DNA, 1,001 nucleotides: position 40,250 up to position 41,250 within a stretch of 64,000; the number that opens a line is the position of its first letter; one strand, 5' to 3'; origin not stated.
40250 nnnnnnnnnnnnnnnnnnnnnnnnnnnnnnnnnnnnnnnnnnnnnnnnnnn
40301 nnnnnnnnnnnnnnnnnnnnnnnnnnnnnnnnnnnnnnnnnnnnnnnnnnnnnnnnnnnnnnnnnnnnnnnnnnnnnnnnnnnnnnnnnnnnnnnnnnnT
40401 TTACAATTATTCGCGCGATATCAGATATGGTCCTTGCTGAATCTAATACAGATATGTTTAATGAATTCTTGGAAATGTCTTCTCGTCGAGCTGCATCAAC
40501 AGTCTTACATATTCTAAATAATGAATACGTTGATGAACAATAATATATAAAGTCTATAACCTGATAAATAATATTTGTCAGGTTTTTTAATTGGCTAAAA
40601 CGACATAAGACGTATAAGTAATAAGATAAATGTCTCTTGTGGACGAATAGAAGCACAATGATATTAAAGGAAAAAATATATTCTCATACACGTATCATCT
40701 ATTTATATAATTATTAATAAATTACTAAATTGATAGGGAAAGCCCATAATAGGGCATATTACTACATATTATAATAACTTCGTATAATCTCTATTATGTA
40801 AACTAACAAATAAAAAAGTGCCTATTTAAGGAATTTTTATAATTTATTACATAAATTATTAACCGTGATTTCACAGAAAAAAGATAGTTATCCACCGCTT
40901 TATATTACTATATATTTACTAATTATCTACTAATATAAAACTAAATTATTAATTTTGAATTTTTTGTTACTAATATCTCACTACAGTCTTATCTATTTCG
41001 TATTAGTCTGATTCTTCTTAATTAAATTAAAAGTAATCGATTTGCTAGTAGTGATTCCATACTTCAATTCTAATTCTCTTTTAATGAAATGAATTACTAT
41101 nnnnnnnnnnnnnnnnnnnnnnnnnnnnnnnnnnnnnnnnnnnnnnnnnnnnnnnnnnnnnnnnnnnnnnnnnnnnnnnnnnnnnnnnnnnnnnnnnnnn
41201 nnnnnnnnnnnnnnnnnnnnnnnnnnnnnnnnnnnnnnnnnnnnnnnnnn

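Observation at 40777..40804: Firmicutes-type dif site (XerC/D chromosome dimer resolution site) in a convergent non-coding gap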

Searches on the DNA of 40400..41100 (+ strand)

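Call 37: search_rna_families(source=window, start=40400, end=41100, threshold=evalue, max_evalue=1)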
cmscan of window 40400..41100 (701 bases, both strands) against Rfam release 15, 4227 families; matches with E-value up to 1: 0.
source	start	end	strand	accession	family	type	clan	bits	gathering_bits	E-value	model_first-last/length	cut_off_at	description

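Call 71: search_dna_similar(query=window:40760-40960:+, collection=plasmids, mode=distant, max_evalue=0.01, max_rows=15)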
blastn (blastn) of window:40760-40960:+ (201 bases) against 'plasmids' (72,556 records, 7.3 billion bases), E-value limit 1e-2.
Records with a match: 13; places in all: 13; records where one place covers at least 80% of the query: 0.
Best place of each record, by identity: 90-95% 2; 80-90% 11.
By first word of the organism name: Enterococcus 11; Cytobacillus 1; Staphylococcus 1.
By predicted mobility (MOB-suite, as given by PLSDB): non-mobilizable 9; conjugative 3; mobilizable 1.
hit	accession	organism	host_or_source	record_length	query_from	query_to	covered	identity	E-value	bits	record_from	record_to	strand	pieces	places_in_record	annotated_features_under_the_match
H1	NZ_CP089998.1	Cytobacillus spongiae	sponge,Pure culture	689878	6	56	25%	81.5%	3e-4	52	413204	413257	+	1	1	none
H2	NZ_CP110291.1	Enterococcus faecalis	cell culture,environment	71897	12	59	24%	83.7%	1e-3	50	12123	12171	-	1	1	none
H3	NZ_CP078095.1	Enterococcus lactis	mixed culture,fecal sample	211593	15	61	23%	83.3%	4e-3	48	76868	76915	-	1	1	none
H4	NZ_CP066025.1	Enterococcus casseliflavus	-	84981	15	61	23%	83.3%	4e-3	48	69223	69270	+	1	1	none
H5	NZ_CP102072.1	Enterococcus faecalis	Pig,single cell,Rectal swab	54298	12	56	22%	87.0%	1e-3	50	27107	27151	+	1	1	none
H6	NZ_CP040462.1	Enterococcus sp. M190262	Homo sapiens,whole organism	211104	14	57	22%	86.4%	1e-3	51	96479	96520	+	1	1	none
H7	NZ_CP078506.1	Enterococcus gallinarum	Mus musculus,feces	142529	14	57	22%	86.4%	1e-3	51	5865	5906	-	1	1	none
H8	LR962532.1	Enterococcus faecalis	-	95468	15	57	21%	88.4%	3e-5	56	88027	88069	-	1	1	none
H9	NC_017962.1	Enterococcus faecium DO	Homo sapiens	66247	15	57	21%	88.4%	9e-5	54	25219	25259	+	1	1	none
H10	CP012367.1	Enterococcus durans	-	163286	15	56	21%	90.5%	3e-5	55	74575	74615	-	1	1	none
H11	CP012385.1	Enterococcus durans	-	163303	15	56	21%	90.5%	3e-5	55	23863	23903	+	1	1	none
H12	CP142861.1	Enterococcus faecium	Microbe,Sikhye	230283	17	59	21%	86.0%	4e-3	49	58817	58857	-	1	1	none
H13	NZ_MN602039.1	Staphylococcus capitis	Homo sapiens,skin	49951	10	51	21%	86.0%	4e-3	48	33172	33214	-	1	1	none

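Call 72: search_dna_similar(query=window:40760-40960:+, collection=phages, mode=distant, max_evalue=0.01, max_rows=15)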
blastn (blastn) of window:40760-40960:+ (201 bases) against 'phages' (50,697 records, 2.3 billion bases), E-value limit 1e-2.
Records with a match: 2; places in all: 2; records where one place covers at least 80% of the query: 0.
Best place of each record, by identity: 95-99% 1; 80-90% 1.
By first word of the organism name: Listeria 1; Bacillus 1.
By host as written in the record: Listeria monocytogenes 1; Bacillus mycoides 1.
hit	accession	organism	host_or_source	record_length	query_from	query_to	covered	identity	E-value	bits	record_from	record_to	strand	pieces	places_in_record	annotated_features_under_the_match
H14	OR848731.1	Listeria phage LM 4-14-1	Listeria monocytogenes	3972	18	58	20%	85.4%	1e-3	48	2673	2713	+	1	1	record has no annotation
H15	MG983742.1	Bacillus phage Anath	Bacillus mycoides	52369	18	46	14%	96.6%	1e-3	49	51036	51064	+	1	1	none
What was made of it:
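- The dif core alone matches short stretches of Enterococcus and Staphylococcus plasmids and two phages (calls 71, 72).
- Tried and rejected: Similarity to plasmids or phages: Only the dif core matches (calls 71, 72).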
